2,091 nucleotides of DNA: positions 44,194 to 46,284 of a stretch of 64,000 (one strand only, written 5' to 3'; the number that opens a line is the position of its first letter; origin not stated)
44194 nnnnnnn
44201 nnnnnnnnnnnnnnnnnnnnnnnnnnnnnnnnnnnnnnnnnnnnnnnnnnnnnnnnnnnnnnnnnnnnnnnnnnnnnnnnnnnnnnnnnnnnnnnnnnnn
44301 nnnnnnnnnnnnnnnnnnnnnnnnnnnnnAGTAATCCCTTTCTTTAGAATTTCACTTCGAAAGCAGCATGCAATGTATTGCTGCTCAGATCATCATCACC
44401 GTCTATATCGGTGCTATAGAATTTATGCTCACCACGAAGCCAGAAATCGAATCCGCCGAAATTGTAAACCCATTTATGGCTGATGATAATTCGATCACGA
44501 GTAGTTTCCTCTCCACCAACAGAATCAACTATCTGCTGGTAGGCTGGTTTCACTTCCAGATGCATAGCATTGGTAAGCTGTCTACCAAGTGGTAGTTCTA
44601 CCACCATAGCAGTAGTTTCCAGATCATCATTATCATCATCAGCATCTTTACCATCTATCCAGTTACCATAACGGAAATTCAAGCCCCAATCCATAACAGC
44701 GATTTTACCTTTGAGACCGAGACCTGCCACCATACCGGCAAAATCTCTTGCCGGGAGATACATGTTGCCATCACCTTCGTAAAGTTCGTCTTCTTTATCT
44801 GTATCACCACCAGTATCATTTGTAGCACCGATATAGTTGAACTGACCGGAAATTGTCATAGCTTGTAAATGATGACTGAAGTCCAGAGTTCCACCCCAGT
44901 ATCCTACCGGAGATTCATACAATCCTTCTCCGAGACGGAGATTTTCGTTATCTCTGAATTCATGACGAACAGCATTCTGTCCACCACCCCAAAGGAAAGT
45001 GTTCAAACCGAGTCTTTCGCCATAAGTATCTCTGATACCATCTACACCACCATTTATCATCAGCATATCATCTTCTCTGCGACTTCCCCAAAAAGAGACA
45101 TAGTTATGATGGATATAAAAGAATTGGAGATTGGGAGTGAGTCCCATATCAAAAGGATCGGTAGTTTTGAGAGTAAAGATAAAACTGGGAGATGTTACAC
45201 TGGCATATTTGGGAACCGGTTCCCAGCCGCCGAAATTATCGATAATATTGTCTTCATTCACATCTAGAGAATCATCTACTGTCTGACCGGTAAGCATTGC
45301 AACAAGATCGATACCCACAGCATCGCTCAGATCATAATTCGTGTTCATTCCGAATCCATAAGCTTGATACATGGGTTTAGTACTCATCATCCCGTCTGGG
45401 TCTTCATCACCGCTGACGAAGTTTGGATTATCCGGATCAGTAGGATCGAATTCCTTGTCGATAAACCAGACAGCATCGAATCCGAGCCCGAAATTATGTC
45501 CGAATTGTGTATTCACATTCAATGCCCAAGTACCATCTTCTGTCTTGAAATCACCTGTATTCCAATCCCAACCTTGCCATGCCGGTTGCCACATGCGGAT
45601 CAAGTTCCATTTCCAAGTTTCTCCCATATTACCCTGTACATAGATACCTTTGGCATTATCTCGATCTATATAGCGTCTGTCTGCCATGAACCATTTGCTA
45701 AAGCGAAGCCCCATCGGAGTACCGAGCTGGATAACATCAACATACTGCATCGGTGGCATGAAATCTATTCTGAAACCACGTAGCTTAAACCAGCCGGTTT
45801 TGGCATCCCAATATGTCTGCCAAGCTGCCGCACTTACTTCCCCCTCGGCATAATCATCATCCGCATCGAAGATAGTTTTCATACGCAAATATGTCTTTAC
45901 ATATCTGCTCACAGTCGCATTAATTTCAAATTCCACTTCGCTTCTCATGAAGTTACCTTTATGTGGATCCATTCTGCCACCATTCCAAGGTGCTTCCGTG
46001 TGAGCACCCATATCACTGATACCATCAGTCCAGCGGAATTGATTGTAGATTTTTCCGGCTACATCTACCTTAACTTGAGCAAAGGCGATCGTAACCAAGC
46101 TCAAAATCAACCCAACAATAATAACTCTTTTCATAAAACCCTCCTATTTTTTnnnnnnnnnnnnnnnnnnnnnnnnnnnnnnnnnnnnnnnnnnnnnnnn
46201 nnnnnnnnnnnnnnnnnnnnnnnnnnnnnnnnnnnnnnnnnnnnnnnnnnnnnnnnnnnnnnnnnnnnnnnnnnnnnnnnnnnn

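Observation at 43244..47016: Outer-membrane module (beta-barrel flanked by two paralogous glucodextranase-C-like proteins) embedded inside a maltodextrin ABC operon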

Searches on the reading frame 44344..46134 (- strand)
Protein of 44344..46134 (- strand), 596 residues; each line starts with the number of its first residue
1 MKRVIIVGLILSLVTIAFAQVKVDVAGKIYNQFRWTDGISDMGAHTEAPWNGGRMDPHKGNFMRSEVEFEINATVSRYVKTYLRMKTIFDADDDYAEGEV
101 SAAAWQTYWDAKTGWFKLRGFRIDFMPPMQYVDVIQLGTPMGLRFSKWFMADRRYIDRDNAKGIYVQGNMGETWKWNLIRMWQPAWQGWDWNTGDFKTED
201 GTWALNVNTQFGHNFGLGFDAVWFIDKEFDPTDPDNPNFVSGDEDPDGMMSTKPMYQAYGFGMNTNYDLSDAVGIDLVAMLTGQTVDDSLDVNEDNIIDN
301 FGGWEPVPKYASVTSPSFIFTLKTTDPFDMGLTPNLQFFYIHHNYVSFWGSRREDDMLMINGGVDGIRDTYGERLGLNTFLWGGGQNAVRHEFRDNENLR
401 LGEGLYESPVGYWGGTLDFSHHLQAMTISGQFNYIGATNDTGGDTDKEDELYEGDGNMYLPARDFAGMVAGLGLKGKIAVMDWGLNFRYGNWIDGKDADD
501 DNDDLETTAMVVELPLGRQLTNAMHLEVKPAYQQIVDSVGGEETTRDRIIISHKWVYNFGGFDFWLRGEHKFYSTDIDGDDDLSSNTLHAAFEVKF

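Call 3: search_protein_families(library=pfam, proteins=[window:44344-46134:-], max_evalue=0.1)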
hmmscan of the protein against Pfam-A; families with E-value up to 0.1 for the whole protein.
window:44344-46134:- (596 aa): 0 families

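Call 4: search_protein_families(library=ncbifam, proteins=[window:44344-46134:-], max_evalue=0.1)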
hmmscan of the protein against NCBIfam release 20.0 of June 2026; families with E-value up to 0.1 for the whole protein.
window:44344-46134:- (596 aa): 0 families

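Call 7: search_solved_structures(query=window:44344-46134:-, max_evalue=10)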
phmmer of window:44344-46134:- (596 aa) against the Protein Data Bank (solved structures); distinct sequences matched with E-value up to 10: 0.

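Call 9: find_homologous_proteins(query=window:44344-46134:-)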
Query window:44344-46134:- (596 aa): 36 proteins with E <= 0.001 among 4504 candidates.
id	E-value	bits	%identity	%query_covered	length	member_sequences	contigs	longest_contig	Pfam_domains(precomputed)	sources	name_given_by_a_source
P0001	0.0e+0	1411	100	100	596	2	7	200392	-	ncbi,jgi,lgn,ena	jgi:hypothetical protein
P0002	7.8e-274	928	66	100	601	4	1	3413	-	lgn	-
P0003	2.0e-272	923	66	100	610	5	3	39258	-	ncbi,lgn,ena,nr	ncbi:MAG: hypothetical protein ISS80_01315 [Candidatus Cloacimonetes bacterium]|nr:hypothetical prot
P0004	3.0e-271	919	65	100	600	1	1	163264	-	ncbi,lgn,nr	ncbi:MAG: hypothetical protein K9N07_04125 [Candidatus Cloacimonetes bacterium]|nr:hypothetical prot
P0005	7.0e-271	918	66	100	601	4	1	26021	-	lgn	-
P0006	1.2e-267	907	64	100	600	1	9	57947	-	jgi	jgi:hypothetical protein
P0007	2.2e-267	907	64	100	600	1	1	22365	-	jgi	jgi:hypothetical protein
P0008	3.6e-267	906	65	100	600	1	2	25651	-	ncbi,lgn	-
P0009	1.1e-262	891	63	100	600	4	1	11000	-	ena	-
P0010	5.1e-259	879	63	100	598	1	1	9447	-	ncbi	-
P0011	1.7e-242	824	61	100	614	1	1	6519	-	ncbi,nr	ncbi:MAG: hypothetical protein JW996_06000 [Candidatus Cloacimonetes bacterium]|nr:hypothetical prot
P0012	5.5e-235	800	59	100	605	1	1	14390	-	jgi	jgi:hypothetical protein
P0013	3.4e-227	774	57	100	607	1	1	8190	-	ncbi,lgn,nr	ncbi:MAG: hypothetical protein JXB60_04720 [Candidatus Cloacimonetes bacterium]|nr:hypothetical prot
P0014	3.0e-223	761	57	100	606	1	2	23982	-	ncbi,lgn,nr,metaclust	ncbi:MAG: hypothetical protein APR54_00685 [Candidatus Cloacimonas sp. SDB]|nr:MAG: hypothetical pro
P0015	3.7e-222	757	67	80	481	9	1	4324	-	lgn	-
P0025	2.4e-142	494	43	100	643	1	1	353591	-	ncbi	-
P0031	3.9e-12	63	26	50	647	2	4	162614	-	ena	-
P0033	1.4e-11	62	25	73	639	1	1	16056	-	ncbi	-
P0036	1.0e-8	52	22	96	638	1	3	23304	PF13609.13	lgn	-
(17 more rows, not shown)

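Call 16: find_encoding_contigs(protein=P0025, flank=10000, max_places=2)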
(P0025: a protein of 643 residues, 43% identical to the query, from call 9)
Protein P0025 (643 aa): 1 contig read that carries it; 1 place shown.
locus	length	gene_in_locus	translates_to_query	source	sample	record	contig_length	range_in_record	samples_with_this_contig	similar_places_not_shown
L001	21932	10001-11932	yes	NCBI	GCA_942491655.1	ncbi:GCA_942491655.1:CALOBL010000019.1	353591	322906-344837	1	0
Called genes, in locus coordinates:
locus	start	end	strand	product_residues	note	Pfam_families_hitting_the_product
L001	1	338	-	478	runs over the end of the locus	PF00072:Response_reg, PF13188:PAS_8 (faint), PF00512:HisKA, PF02518:HATPase_c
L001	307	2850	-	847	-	PF02922:CBM_48 (faint), PF16561:AMPK1_CBM, PF22058:X25_BaPul_like (faint), PF16561:AMPK1_CBM, PF00128:Alpha-amylase, PF16657:Malt_amylase_C (faint)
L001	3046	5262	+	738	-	PF00128:Alpha-amylase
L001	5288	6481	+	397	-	PF01547:SBP_bac_1, PF13416:SBP_bac_8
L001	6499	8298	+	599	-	PF00528:BPD_transp_1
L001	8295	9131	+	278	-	PF00528:BPD_transp_1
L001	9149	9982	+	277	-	PF09985:Glucodextran_C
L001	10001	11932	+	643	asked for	-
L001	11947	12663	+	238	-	PF16561:AMPK1_CBM (faint), PF02922:CBM_48 (faint)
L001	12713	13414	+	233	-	PF09985:Glucodextran_C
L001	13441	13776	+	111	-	-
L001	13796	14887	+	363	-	PF00005:ABC_tran, PF02463:SMC_N (weak), PF13304:AAA_21 (faint), PF17912:OB_MalK, PF08402:TOBE_2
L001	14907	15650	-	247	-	PF02446:Glyco_hydro_77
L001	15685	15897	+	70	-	-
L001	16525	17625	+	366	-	PF25270:Khk, PF00294:PfkB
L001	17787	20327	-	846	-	PF00128:Alpha-amylase (weak)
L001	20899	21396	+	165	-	-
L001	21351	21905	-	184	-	-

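Call 17: find_encoding_contigs(protein=P0031, flank=10000, max_places=2)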
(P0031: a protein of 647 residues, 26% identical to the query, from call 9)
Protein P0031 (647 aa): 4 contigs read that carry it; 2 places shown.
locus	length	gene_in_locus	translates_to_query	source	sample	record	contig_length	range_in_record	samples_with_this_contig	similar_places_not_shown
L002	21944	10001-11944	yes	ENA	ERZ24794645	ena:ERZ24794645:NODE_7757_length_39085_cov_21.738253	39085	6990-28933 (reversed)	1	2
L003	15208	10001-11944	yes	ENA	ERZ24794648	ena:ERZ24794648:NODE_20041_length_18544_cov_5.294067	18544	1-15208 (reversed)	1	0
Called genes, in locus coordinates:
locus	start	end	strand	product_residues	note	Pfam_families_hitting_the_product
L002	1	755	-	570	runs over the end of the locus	PF03460:NIR_SIR_ferr, PF01077:NIR_SIR, PF03460:NIR_SIR_ferr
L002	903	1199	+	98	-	-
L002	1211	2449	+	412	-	PF07075:NamZ_N, PF20732:NamZ_C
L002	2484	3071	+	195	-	PF01467:CTP_transf_like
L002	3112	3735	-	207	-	PF07238:PilZ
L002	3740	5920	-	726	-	-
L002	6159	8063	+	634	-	PF00012:HSP70, PF06723:MreB_Mbl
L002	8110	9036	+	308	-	PF00226:DnaJ, PF01556:DnaJ_C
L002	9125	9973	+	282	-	PF09985:Glucodextran_C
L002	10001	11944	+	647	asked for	-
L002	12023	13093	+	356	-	PF11740:KfrA_N (faint), PF06841:Phage_T4_gp19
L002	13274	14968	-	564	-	PF01979:Amidohydro_1 (faint), PF07969:Amidohydro_3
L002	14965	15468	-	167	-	-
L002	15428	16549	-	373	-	-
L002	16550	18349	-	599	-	PF00069:Pkinase, PF07714:PK_Tyr_Ser-Thr, PF03109:ABC1 (faint), PF08308:PEGA (weak)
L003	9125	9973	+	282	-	PF09985:Glucodextran_C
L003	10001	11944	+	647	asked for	-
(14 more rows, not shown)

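Call 18: find_encoding_contigs(protein=P0033, flank=10000, max_places=2)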
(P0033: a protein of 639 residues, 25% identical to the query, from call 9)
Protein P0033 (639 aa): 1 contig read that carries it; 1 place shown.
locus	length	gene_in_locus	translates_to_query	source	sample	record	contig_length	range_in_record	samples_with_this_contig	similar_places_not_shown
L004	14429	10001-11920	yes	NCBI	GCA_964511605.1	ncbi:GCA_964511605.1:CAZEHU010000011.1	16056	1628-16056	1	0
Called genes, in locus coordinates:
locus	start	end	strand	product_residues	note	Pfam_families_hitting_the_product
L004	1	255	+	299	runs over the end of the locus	PF01063:Aminotran_4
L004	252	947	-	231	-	PF13699:eCIS_core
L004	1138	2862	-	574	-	-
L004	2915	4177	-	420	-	-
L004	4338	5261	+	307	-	-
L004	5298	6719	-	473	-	PF01743:PolyA_pol, PF12627:PolyA_pol_RNAbd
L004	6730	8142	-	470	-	-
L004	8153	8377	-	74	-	-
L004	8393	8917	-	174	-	PF27806:HxsD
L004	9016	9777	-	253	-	-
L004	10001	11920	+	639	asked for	-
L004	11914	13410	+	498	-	-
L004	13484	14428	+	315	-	?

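Call 19: find_encoding_contigs(protein=P0036, flank=10000, max_places=2)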
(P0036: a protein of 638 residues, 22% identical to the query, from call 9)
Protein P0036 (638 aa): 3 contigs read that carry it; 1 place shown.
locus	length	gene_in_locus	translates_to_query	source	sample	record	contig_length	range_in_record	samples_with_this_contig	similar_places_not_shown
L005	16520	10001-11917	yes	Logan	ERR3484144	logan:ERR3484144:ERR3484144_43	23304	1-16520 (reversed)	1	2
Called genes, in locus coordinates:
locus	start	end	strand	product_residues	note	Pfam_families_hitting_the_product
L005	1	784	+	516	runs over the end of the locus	-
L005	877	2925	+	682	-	PF04734:Ceramidase_alk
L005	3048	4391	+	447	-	PF02746:MR_MLE_N, PF13378:MR_MLE_C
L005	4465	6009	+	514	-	PF13505:OMP_b-brl (weak), PF02412:TSP_3 (faint), PF00691:OmpA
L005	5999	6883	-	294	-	-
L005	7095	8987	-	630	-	PF00128:Alpha-amylase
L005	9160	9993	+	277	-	PF09985:Glucodextran_C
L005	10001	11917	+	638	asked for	PF13609:Porin_4 (faint)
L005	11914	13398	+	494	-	-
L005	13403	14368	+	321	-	PF09985:Glucodextran_C (weak)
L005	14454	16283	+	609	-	PF00128:Alpha-amylase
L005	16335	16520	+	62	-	?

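Call 26: predict_structure(alignment_id=A1)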
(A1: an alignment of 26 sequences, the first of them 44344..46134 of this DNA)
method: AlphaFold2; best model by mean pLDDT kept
length: 596 residues; sequences in the alignment: 26
mean_pLDDT: 75.1   pTM: 0.74
mean pLDDT of the five models: 75.1, 73.7, 72.0, 66.7, 66.6
residues with pLDDT >= 90: 125; 70-90: 279; 50-70: 126; < 50: 66
segments of 3 or more residues with pLDDT < 50: 91-111, 193-196, 351-360, 384-408
pLDDT, mean of each block of 10 residues (from residue 1): 75 58 79 65 53 52 72 86 73 41 43 58 89 88 73 53 87 90 64 52 90 89 82 65 64 83 92 92 87 85 71 91 89 90 76 41 64 66 45 36 43 87 90 86 86 85 87 91 92 85 86 92 90 88 85 85 82 69 73 81
secondary structure, 60 per line:
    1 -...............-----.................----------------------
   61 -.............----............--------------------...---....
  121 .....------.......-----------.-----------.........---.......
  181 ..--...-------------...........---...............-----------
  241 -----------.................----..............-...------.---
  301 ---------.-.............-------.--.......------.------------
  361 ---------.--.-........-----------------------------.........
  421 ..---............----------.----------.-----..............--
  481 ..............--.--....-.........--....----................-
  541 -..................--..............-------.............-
elements in order: H2-16 E22-38 E62-74 E79-90 E117-125 E132-138 E162-170 E174-182 E201-211 E215-229 E252-268 E273-286 E312-324 E335-341 H375-382 E412-422 E426-437 E465-478 E481-494 E505-513 E516-519 E524-539 E542-559 E562-575 E583-595

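Call 28: search_protein_representatives(alignment_id=A1)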
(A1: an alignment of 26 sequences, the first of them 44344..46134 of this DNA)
Query: 26 sequences, 607 profile positions. Proteins with E-value up to 0.001 (for the whole library): 214; up to 1e-10: 152; up to 1e-30: 61. The best 150 are listed.
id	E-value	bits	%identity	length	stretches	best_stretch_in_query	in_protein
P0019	7.5e-234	794.2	-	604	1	1-607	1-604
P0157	1.6e-207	707.3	-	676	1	5-607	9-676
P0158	3.2e-172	590.7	-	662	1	8-607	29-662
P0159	5.1e-158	543.8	-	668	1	5-607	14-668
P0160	1.5e-148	512.5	-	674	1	6-607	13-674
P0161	1.0e-141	490.0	-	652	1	9-607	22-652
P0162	2.6e-141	488.6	-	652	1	34-607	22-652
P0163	7.4e-141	487.1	-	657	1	5-607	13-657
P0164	5.3e-134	464.5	-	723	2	134-607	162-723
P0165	3.1e-131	455.3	-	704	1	18-585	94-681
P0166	4.3e-128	445.0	-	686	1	4-607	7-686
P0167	1.9e-126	439.5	-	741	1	20-594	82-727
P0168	1.3e-117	410.3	-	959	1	16-593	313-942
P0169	1.5e-112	393.6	-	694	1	4-607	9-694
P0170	3.3e-112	392.5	-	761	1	23-583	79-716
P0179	4.8e-89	316.0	-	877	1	23-607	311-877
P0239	4.2e-24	101.5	-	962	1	50-442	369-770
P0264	1.1e-17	80.3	-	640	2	50-357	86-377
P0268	4.0e-17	78.4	-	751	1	46-442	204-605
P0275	4.3e-16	75.1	-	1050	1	21-443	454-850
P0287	8.4e-14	67.5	-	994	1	50-374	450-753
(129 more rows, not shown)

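Call 32: find_related_loci(query=A1, collection=genome_contigs, flank=9000)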
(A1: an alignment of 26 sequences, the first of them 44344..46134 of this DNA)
Query A1 (596 aa) in genome_contigs; peptide patterns used: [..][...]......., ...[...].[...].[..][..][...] (x = any residue, [..] = any of these).
381 stretches matched a pattern; 322 encode a relative of the query (tblastn E <= 1e-3); the best 80 are kept; 80 distinct loci.
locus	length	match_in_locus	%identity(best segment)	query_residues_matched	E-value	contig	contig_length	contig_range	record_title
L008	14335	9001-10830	66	1-596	0e+0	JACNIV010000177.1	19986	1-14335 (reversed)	MAG: Candidatus Cloacimonadota bacterium isolate NIOZ-UU2 NIOZ-UU_NODE_3298_length_19986_cov_5.9986, whole genome shotgu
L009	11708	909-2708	65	1-596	0e+0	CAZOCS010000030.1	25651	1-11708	MAG TPA_asm: uncultured Candidatus Cloacimonadota bacterium isolate SRP167671_co2_64 genome assembly, contig: NODE_2572_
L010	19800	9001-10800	63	1-596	0e+0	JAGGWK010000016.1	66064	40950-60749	MAG: Candidatus Cloacimonadota bacterium isolate AUK124 PB_MBMC_078_c_000000000022, whole genome shotgun sequence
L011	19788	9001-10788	66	4-596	0e+0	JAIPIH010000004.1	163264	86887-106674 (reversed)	MAG: Candidatus Cloacimonadota bacterium isolate Tobar13.5m-G70 Tobar13-5m-C77, whole genome shotgun sequence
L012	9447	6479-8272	63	1-596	0e+0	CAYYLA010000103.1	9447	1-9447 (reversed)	MAG TPA_asm: uncultured Candidatus Cloacimonadota bacterium isolate binchicken_co42_422 genome assembly, contig: NODE_12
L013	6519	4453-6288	61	2-596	0e+0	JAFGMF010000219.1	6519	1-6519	MAG: Candidatus Cloacimonadota bacterium isolate Zod_Metabat.458 k87_6106997, whole genome shotgun sequence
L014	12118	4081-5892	57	2-596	0e+0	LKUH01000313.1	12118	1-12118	MAG: Candidatus Cloacimonas sp. SDB scaffold-331, whole genome shotgun sequence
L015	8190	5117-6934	57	1-596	0e+0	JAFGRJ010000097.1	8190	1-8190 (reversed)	MAG: Candidatus Cloacimonadota bacterium isolate Zod_Metabat.824 k87_3330983, whole genome shotgun sequence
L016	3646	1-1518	58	114-596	0e+0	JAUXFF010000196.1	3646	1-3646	MAG: Candidatus Cloacimonadota bacterium isolate CSMAG_2896 CSMAG_2896_k117_2586258_length_3646_cov_17.7654, whole genom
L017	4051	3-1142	63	223-596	1e-161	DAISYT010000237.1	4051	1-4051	MAG TPA_asm: Candidatus Cloacimonadota bacterium isolate CTOTU18741 NODE_17478_length_4051_cov_4.960460, whole genome sh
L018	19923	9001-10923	43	2-596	5e-149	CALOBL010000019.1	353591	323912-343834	MAG: Candidatus Cloacimonadaceae bacterium isolate HOU_bin.0152 genome assembly, contig: contig_25943, whole genome shot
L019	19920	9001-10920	41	1-596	9e-136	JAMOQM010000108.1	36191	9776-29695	MAG: Candidatus Cloacimonadota bacterium isolate 4559-240_metabat2_scaf2bin.101 4559-240_scaffold_482_c1, whole genome s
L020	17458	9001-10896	44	1-596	2e-150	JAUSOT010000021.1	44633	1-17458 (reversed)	MAG: Candidatus Cloacimonadales bacterium isolate E21_maxbin.083 E21_k141_145770, whole genome shotgun sequence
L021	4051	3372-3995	70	18-226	2e-94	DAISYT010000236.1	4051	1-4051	MAG TPA_asm: Candidatus Cloacimonadota bacterium isolate CTOTU18741 NODE_17477_length_4051_cov_5.146396, whole genome sh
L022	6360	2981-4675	27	61-590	1e-31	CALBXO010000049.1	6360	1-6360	MAG TPA_asm: uncultured proteobacterium isolate ERR2206771_bin.55_CONCOCT_v1.1_MAG genome assembly, contig: ERZ888641.10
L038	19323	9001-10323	28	5-436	2e-23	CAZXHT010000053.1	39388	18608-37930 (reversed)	MAG TPA_asm: uncultured Myxococcales bacterium isolate binchicken_co100_415 genome assembly, contig: NODE_1439_length_39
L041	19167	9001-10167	27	67-448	7e-23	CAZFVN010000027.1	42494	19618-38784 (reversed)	MAG TPA_asm: uncultured Myxococcales bacterium isolate SRP077602_co5_559 genome assembly, contig: NODE_4332_length_42494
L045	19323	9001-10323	25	1-435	9e-23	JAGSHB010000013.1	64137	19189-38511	MAG: Myxococcales bacterium isolate GY13CH_bin.24 k141_104632_length_64137_cov_29.2078, whole genome shotgun sequence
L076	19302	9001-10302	23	4-435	5e-21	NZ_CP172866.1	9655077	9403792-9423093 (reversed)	Corallococcus coralloides strain KYC2213 chromosome, complete genome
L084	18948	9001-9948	27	115-435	1e-20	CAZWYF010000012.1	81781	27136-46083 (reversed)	MAG TPA_asm: uncultured Fibrobacteraceae bacterium isolate SRP332253_co1_58 genome assembly, contig: NODE_269_length_817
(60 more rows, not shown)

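Call 48: search_protein_families(library=pfam, proteins=[L038:10938-12410:+, L005:11911-13398:+, L041:10731-13073:+, L045:10978-12069:+, L041:13090-16233:+, L038:12365-13021:+, L005:13403-14368:+, L038:3516-5726:+, L038:5723-7321:+, L041:5992-7743:+], max_evalue=0.01)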
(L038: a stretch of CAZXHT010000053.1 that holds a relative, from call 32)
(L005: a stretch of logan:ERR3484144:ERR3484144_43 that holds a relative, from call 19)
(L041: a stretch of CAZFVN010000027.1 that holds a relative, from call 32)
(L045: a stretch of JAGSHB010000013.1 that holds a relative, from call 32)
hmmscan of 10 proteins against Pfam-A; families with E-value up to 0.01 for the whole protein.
L038:10938-12410:+ (490 aa): 0 families

L005:11911-13398:+ (495 aa): 0 families

L041:10731-13073:+ (780 aa): 1 family
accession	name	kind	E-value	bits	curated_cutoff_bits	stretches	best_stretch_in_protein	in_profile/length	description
PF01833.30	TIG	-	0.00064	20.1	20.9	1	520-608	1-82/84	IPT/TIG domain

L045:10978-12069:+ (363 aa): 4 families
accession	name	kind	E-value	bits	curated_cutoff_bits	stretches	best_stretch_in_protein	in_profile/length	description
PF06841.18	Phage_T4_gp19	-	1.2e-27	96.8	28.2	1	230-356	3-131/134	T4-like virus tail tube protein gp19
PF01442.23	Apolipoprotein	-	0.0038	17.4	90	0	3-135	57-180/190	Apolipoprotein A1/A4/E domain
PF05597.16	Phasin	-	0.0048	17.4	28.8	1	52-165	4-118/126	Poly(hydroxyalcanoate) granule associated protein (phasin)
PF11740.13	KfrA_N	-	0.0064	17.6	26.1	0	48-107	52-109/113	Plasmid replication region DNA-binding N-term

L041:13090-16233:+ (1047 aa): 1 family
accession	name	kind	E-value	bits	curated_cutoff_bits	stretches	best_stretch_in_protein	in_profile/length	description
PF01833.30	TIG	-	1.2e-35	121.8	20.9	3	441-514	1-76/84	IPT/TIG domain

L038:12365-13021:+ (218 aa): 0 families

L005:13403-14368:+ (321 aa): 1 family
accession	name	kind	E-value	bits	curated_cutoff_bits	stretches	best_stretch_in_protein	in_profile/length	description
PF09985.14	Glucodextran_C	-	7.8e-06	26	22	1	33-138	10-110/228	C-terminal binding-module, SLH-like, of glucodextranase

L038:3516-5726:+ (736 aa): 2 families
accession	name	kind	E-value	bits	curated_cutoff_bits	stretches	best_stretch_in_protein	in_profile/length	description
PF05193.26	Peptidase_M16_C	-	1.2e-21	77.9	23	1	225-402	2-180/181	Peptidase M16 inactive domain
PF00675.25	Peptidase_M16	-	1.4e-16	61.2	22.3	1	88-208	17-137/149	Insulinase (Peptidase family M16)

L038:5723-7321:+ (532 aa): 5 families
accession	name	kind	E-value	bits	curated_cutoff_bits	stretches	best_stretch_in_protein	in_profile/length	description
PF00069.31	Pkinase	-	1.4e-35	123.4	31.7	1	58-325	5-252/263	Protein kinase domain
PF07714.23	PK_Tyr_Ser-Thr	-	2.1e-22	80.1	23.1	1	60-292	7-220/258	Protein tyrosine and serine/threonine kinase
PF00027.35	cNMP_binding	-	1.2e-20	73.7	27.5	1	349-425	3-80/89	Cyclic nucleotide-binding domain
PF03109.22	ABC1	-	4.5e-05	23.1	22.9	1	126-213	141-224/244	ABC1 atypical kinase-like domain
PF01636.29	APH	-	0.00022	21.5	23.2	0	172-205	165-199/239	Phosphotransferase enzyme family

L041:5992-7743:+ (583 aa): 1 family
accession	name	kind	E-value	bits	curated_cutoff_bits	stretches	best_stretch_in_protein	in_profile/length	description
PF02446.23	Glyco_hydro_77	-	7.5e-135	450.8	25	1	82-559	1-460/465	4-alpha-glucanotransferase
